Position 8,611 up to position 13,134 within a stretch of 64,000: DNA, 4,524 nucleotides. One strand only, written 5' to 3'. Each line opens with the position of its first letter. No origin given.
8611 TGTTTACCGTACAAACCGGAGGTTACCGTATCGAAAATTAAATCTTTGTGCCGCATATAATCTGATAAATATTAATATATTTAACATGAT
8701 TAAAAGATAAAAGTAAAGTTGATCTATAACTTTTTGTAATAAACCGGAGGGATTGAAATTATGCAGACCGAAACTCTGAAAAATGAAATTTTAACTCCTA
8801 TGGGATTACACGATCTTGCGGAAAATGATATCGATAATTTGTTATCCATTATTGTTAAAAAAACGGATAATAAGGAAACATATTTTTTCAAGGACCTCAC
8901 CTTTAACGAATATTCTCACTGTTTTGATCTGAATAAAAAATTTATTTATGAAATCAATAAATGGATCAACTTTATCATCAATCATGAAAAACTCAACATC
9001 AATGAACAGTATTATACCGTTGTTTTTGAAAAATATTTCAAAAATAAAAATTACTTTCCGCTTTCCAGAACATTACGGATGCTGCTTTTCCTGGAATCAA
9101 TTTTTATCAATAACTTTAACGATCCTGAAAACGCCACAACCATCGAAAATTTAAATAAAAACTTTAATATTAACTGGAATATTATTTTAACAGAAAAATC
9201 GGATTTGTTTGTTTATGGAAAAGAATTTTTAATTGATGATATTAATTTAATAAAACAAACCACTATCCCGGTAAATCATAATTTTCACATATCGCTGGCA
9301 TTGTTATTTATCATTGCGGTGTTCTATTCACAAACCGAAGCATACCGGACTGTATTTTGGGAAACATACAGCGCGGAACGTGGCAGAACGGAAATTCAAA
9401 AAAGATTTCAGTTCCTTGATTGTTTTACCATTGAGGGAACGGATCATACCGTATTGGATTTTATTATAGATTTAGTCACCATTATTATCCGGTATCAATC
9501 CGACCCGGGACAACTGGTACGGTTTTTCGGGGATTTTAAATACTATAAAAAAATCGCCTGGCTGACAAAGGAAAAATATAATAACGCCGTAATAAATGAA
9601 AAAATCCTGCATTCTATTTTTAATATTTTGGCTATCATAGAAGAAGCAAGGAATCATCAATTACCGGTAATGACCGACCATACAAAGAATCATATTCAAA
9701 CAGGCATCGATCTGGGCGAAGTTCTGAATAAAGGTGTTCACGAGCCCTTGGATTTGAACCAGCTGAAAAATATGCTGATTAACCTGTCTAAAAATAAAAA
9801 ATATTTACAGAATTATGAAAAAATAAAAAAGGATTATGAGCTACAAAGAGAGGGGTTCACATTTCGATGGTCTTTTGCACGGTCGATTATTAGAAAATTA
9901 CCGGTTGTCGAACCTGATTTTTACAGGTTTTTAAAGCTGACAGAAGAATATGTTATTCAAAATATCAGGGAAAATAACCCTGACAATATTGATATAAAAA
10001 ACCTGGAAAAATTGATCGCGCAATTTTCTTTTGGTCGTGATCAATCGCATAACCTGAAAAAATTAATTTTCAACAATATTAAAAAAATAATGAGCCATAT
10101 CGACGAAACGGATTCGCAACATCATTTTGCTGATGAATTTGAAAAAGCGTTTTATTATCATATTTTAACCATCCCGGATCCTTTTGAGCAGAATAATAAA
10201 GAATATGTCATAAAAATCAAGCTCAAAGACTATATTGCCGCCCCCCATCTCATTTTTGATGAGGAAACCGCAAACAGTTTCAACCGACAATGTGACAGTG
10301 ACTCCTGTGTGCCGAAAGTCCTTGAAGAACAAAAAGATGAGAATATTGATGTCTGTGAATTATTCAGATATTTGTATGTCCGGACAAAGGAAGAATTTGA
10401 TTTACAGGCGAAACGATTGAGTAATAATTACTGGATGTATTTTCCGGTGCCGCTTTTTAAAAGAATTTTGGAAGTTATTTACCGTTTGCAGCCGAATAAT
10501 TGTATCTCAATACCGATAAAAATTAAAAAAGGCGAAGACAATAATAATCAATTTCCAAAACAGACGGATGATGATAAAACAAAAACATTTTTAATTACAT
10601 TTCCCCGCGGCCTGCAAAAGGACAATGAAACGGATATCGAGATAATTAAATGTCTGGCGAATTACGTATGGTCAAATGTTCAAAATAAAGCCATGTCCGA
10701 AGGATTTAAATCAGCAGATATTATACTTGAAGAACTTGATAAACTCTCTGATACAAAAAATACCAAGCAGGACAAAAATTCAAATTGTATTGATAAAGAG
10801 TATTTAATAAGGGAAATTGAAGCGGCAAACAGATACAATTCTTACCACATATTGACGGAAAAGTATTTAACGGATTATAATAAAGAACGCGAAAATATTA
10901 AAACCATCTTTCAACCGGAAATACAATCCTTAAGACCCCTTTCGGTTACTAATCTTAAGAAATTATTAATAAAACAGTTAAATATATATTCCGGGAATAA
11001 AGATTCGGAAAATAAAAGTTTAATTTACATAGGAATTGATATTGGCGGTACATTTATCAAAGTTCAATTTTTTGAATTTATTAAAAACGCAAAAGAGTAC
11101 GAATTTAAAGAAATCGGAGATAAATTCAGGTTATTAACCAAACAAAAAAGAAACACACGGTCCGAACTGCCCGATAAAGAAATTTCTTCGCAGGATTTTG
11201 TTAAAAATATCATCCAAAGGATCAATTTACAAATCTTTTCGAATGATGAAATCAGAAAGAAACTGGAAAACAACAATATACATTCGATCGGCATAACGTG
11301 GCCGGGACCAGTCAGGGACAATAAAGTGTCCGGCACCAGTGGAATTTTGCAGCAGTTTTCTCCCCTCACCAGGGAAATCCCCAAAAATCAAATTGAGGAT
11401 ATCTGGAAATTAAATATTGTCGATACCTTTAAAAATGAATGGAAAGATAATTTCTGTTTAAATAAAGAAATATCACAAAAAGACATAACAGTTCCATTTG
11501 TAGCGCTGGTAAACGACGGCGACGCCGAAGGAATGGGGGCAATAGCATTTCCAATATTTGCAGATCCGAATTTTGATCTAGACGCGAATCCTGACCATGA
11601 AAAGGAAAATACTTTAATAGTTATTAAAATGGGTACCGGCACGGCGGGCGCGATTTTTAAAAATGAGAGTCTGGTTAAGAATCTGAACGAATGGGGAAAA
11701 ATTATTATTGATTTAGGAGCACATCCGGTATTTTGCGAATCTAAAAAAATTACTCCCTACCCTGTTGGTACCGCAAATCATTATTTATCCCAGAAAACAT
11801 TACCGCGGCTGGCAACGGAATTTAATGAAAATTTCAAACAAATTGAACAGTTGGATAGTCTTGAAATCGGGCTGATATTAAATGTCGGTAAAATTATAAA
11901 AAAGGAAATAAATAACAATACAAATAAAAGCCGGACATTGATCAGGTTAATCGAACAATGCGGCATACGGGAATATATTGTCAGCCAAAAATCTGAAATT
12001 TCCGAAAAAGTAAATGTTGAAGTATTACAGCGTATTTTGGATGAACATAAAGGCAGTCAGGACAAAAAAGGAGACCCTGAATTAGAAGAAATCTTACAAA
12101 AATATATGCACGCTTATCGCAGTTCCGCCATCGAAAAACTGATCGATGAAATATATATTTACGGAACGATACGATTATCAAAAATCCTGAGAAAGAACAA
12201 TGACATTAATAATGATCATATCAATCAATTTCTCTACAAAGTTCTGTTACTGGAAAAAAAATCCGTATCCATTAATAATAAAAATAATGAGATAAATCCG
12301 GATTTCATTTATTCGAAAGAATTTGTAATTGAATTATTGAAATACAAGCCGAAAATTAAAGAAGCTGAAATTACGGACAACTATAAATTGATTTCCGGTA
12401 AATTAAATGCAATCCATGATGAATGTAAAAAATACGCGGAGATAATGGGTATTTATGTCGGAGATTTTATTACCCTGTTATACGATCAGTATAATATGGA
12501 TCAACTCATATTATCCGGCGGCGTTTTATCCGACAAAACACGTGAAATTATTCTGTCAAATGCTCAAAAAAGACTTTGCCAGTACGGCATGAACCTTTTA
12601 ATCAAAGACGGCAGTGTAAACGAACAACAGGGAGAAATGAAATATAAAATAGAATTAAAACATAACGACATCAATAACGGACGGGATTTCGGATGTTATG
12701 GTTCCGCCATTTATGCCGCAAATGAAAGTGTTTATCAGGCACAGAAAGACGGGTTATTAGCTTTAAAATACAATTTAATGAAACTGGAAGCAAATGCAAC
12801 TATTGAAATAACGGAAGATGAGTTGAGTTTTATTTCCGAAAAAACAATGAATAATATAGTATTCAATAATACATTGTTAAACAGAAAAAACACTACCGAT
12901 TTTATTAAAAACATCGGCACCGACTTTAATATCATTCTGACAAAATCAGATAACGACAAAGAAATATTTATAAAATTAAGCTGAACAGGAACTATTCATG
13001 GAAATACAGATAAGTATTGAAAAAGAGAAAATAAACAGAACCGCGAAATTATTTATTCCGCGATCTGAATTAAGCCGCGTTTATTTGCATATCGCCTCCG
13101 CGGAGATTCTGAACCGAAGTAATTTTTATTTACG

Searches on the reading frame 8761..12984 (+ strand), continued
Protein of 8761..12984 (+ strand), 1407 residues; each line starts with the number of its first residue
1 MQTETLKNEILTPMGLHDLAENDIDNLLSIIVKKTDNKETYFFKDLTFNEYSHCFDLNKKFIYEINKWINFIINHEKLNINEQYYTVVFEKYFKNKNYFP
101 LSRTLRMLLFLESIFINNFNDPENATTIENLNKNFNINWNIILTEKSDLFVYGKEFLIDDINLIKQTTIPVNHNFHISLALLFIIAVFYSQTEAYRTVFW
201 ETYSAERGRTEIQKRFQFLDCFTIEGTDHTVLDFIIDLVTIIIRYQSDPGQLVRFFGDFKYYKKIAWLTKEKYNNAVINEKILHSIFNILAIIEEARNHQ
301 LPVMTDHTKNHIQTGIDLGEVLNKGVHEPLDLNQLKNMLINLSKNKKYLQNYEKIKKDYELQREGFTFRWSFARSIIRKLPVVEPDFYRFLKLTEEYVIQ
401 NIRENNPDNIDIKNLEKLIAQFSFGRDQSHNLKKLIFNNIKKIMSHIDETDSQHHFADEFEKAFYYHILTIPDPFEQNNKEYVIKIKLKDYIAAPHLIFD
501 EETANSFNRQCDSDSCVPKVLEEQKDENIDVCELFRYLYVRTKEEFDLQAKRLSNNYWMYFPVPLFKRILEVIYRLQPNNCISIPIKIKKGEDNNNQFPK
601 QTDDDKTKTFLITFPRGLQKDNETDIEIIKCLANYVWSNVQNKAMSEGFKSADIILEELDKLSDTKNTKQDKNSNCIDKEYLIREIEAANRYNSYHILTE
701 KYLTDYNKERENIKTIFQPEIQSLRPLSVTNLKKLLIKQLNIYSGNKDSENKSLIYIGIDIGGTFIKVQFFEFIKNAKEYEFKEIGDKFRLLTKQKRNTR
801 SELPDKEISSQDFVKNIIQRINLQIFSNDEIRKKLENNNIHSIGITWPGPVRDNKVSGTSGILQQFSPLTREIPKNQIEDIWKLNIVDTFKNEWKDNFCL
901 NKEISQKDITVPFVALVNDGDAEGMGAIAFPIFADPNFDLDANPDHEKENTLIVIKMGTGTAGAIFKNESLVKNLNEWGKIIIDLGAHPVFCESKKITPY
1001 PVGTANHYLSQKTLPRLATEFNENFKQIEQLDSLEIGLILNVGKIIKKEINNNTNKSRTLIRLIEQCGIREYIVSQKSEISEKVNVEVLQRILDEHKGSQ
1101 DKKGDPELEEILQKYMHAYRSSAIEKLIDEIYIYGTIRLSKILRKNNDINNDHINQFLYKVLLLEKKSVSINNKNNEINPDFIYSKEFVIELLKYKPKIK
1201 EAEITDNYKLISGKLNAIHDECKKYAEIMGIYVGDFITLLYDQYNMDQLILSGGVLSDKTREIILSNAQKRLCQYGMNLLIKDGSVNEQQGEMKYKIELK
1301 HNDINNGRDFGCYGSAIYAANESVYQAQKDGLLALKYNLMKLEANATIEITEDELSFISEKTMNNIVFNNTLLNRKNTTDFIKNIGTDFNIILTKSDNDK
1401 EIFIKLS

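Call 83: find_encoding_contigs(protein=P0009, flank=8000, max_places=1)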
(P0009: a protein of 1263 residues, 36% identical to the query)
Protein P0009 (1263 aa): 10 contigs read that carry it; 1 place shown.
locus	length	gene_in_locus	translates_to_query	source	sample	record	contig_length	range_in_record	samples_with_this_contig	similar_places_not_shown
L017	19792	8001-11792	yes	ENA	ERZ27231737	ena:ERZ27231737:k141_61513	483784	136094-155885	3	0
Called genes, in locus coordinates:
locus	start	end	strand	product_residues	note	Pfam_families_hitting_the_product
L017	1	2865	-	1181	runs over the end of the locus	PF05359:DUF748, PF27051:TamB_N (faint)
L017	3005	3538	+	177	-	PF01641:SelR, PF24046:At4g08330 (faint)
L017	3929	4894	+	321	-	PF21941:SMEK_N, PF20275:CTD10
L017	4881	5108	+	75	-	PF20293:MC6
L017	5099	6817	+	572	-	PF10088:DUF2326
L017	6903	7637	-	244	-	PF07702:UTRA (faint)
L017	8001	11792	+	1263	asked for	-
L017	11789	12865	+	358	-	-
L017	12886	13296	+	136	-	-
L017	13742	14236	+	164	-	PF07308:DUF1456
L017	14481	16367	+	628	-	PF00005:ABC_tran, PF02463:SMC_N (faint), PF03193:RsgA_GTPase (faint), PF13555:AAA_29 (faint), PF00006:ATP-synt_ab (faint), PF12848:ABC_tran_Xtn, PF00005:ABC_tran, PF16326:ABC_tran_CTD, +3 more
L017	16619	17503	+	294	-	PF14522:Cytochrome_C7 (faint), PF02085:Cytochrom_CIII (faint), PF14537:Cytochrom_c3_2 (faint)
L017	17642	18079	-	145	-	PF00254:FKBP_C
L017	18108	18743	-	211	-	PF03938:OmpH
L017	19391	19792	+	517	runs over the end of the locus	PF00682:HMGL-like, PF22617:HCS_D2, PF08502:LeuA_dimer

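Call 84: find_encoding_contigs(protein=P0012, flank=8000, max_places=1)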
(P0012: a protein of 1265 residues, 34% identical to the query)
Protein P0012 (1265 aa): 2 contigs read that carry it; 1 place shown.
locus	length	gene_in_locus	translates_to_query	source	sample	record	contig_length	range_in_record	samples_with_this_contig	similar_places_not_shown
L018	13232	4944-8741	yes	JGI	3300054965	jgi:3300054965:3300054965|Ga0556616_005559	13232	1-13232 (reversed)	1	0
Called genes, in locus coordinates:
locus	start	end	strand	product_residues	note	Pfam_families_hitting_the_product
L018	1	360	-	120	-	?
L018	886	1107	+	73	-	PF12728:HTH_17, PF00376:MerR (weak)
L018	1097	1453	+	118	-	-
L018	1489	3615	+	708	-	-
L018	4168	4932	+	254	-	PF00392:GntR, PF07702:UTRA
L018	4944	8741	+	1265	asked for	-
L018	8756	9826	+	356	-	-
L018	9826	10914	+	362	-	PF00483:NTP_transferase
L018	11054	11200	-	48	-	-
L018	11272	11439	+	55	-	-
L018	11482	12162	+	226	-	-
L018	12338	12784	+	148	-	-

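Call 111: find_encoding_contigs(protein=P0006, flank=8000, max_places=1)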
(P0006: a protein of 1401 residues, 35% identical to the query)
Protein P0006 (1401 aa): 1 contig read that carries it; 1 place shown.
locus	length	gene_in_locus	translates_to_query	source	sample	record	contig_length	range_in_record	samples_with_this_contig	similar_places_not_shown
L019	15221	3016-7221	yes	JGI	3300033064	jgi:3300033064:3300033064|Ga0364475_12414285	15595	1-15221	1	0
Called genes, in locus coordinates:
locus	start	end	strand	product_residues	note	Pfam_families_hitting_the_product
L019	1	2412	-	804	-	?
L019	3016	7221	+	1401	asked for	-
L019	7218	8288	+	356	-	-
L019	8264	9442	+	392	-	PF00483:NTP_transferase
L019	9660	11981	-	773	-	PF12796:Ank_2, PF23381:Beta-prop_IFT122_1st, PF24807:WD40_CDC20-Fz, PF24814:WD40_Prp19, PF24817:WD40_WDHD1_1st, PF25172:Beta-prop_WDR3_2nd, PF25173:Beta-prop_WDR3_1st, PF25174:Beta-prop_THOC3, +65 more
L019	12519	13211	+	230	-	PF00160:Pro_isomerase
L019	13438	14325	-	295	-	PF13405:EF-hand_6 (faint)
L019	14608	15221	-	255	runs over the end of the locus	PF00753:Lactamase_B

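Call 112: find_encoding_contigs(protein=P0008, flank=8000, max_places=1)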
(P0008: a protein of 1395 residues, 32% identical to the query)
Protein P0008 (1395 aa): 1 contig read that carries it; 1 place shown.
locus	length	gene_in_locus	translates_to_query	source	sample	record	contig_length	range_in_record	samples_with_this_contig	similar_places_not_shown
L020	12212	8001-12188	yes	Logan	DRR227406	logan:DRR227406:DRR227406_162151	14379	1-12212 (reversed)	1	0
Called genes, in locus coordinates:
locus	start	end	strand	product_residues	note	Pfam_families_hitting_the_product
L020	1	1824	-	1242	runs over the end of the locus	PF00069:Pkinase, PF07714:PK_Tyr_Ser-Thr, PF23381:Beta-prop_IFT122_1st, PF23409:Beta-prop_EML, PF23414:Beta-prop_EML_2, PF24814:WD40_Prp19, PF24817:WD40_WDHD1_1st, PF25168:Beta-prop_WDR36-Utp21_2nd, +40 more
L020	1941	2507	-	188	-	PF04542:Sigma70_r2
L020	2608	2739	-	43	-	-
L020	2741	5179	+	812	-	PF07635:PSCyt1, PF07583:PSCyt2, PF07587:PSD1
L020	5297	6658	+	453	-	PF07394:DUF1501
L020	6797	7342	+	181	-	-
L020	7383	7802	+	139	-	-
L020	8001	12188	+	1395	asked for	-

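Call 113: find_encoding_contigs(protein=P0017, flank=8000, max_places=1)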
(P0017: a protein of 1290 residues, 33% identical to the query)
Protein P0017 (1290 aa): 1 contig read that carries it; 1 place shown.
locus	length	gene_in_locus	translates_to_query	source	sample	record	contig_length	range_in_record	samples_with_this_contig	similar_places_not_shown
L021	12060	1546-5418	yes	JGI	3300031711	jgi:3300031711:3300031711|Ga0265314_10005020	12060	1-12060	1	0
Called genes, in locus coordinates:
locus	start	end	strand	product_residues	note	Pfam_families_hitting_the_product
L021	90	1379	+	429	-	PF01381:HTH_3, PF13560:HTH_31, PF00483:NTP_transferase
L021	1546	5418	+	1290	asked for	-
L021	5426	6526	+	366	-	-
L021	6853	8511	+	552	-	PF00350:Dynamin_N, PF01926:MMR_HSR1 (faint)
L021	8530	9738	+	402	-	PF00999:Na_H_Exchanger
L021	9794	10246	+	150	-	PF02537:CRCB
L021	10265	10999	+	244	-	PF02641:DUF190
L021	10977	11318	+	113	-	PF02641:DUF190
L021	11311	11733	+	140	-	PF00582:Usp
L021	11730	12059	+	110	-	?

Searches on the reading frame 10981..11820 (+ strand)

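Call 16: search_protein_families(library=pfam, proteins=[window:10981-11820:+], max_evalue=10)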
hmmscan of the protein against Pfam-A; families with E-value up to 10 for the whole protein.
window:10981-11820:+ (280 aa): 3 families
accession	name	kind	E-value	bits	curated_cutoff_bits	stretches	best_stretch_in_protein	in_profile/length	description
PF00349.27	Hexokinase_1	-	0.0017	18.6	24.3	1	16-179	59-191/201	Hexokinase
PF03630.20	Fumble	-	0.0053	16.4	28.5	1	17-91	2-75/334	Fumble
PF00480.26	ROK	-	5.1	6.9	22.9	0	207-244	120-161/294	ROK family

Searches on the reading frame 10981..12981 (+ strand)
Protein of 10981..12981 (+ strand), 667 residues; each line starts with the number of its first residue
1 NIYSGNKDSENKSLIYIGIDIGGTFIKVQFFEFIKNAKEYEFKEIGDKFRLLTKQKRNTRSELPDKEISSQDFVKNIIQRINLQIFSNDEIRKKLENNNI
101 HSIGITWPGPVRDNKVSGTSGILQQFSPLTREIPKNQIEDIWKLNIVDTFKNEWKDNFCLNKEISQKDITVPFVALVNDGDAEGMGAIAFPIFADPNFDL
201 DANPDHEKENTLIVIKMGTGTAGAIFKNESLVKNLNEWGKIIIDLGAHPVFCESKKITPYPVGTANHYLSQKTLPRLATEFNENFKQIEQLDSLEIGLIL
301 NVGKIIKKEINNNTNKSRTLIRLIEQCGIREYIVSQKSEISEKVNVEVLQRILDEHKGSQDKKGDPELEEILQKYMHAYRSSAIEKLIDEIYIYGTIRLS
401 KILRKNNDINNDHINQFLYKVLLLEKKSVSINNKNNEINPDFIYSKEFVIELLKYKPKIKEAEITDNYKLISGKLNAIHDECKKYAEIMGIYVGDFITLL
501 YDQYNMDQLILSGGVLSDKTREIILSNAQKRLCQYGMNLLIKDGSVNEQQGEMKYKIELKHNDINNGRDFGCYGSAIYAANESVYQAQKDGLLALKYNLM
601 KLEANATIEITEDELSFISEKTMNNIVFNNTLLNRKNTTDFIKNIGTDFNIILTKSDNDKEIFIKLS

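Call 26: search_solved_structures(query=window:10981-12981:+, max_evalue=10, show_alignments=2)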
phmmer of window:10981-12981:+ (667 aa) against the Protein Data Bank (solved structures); distinct sequences matched with E-value up to 10: 2.
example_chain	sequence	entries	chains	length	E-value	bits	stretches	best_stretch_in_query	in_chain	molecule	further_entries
1jcm_P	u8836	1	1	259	0.55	11.9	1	228-303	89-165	INDOLE-3-GLYCEROL-PHOSPHATE SYNTHASE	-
1pii_A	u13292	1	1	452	1.6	10.4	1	228-303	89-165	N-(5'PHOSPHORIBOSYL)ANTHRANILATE ISOMERASE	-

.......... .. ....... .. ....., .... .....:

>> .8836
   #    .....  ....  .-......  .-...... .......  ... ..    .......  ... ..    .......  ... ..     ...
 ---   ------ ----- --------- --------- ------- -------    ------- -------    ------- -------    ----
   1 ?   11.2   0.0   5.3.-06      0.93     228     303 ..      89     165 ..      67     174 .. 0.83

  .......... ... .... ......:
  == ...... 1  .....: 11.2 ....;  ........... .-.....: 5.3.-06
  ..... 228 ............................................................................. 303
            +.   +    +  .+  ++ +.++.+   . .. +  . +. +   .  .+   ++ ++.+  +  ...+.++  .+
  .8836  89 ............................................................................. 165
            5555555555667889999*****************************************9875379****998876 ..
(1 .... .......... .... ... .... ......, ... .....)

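Call 90: predict_structure(alignment_id=A9)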
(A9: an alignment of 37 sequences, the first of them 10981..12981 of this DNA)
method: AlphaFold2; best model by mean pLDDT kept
length: 667 residues; sequences in the alignment: 37
mean_pLDDT: 83.2   pTM: 0.85
mean pLDDT of the five models: 83.2, 81.6, 80.7, 80.4, 78.5
residues with pLDDT >= 90: 338; 70-90: 204; 50-70: 82; < 50: 43
segments of 3 or more residues with pLDDT < 50: 1-9, 242-252, 259-262, 438-440, 544-550
pLDDT, mean of each block of 10 residues (from residue 1): 40 89 93 82 90 71 65 94 91 90 94 90 90 88 95 91 63 95 91 73 56 90 89 78 43 48 70 93 91 94 89 82 92 81 81 75 74 87 89 94 87 92 78 51 65 77 93 96 97 92 90 88 94 91 50 76 64 96 92 92 95 92 85 91 93 94 94
secondary structure, 60 per line:
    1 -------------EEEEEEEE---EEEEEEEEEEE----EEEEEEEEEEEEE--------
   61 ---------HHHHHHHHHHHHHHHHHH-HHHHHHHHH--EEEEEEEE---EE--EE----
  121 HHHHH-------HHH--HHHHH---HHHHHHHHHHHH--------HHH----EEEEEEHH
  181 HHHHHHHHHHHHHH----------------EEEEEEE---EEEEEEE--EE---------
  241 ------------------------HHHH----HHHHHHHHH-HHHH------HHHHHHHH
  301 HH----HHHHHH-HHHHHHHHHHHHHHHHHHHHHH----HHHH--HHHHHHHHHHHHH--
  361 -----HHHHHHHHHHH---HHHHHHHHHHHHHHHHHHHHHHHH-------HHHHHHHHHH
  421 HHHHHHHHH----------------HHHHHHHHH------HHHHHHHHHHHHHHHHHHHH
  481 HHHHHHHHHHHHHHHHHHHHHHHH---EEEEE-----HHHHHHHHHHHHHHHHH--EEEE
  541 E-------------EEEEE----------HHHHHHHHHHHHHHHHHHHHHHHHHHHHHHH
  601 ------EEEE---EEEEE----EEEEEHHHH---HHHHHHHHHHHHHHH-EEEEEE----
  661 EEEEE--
elements in order (helices of 4 or more, strands of 3 or more residues): E14-21 E25-35 E40-52 H70-87 H89-97 E100-107 H121-125 H138-142 H146-157 E173-178 H179-194 E211-217 E221-227 H265-268 H273-281 H283-286 H293-302 H307-312 H314-335 H340-343 H346-358 H366-376 H380-403 H411-429 H446-454 H461-504 E508-512 H518-534 E537-541 E555-559 H570-600 E607-610 E614-618 E623-627 H628-631 H635-649 E651-656 E661-665

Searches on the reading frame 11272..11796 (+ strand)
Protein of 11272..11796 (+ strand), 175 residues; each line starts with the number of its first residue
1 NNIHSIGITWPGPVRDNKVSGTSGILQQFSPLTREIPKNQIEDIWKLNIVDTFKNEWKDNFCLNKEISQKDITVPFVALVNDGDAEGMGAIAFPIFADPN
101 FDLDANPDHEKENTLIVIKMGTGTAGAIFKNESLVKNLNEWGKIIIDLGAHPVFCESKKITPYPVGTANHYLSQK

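Call 41: find_homologous_proteins(query=A3, max_evalue=0.00001)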
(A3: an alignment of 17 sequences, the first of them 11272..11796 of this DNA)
Query A3 (17 sequences) (175 aa, profile of the alignment): 1 proteins with E <= 0.00001 among 8000 candidates.
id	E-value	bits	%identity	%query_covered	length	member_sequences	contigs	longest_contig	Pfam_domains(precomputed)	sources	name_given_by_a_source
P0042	4.3e-39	152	37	99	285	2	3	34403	-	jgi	-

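Call 44: find_related_loci(query=A4, collection=metagenome_contigs, flank=10000)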
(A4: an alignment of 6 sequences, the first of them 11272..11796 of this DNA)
Query A4 (175 aa) in metagenome_contigs; peptide patterns used: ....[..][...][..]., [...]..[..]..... (x = any residue, [..] = any of these).
162 stretches matched a pattern; 6 encode a relative of the query (tblastn E <= 1e-3); 6 distinct loci.
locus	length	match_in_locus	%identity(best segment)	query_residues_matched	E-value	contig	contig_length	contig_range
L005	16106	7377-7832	41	6-175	1e-36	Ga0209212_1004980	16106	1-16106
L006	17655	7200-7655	40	2-174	4e-34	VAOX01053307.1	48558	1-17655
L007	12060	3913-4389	38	6-175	3e-32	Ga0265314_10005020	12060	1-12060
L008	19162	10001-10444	32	6-175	6e-15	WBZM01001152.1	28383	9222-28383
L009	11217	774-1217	32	6-175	6e-15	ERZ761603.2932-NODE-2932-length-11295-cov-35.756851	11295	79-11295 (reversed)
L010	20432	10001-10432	23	6-148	4e-5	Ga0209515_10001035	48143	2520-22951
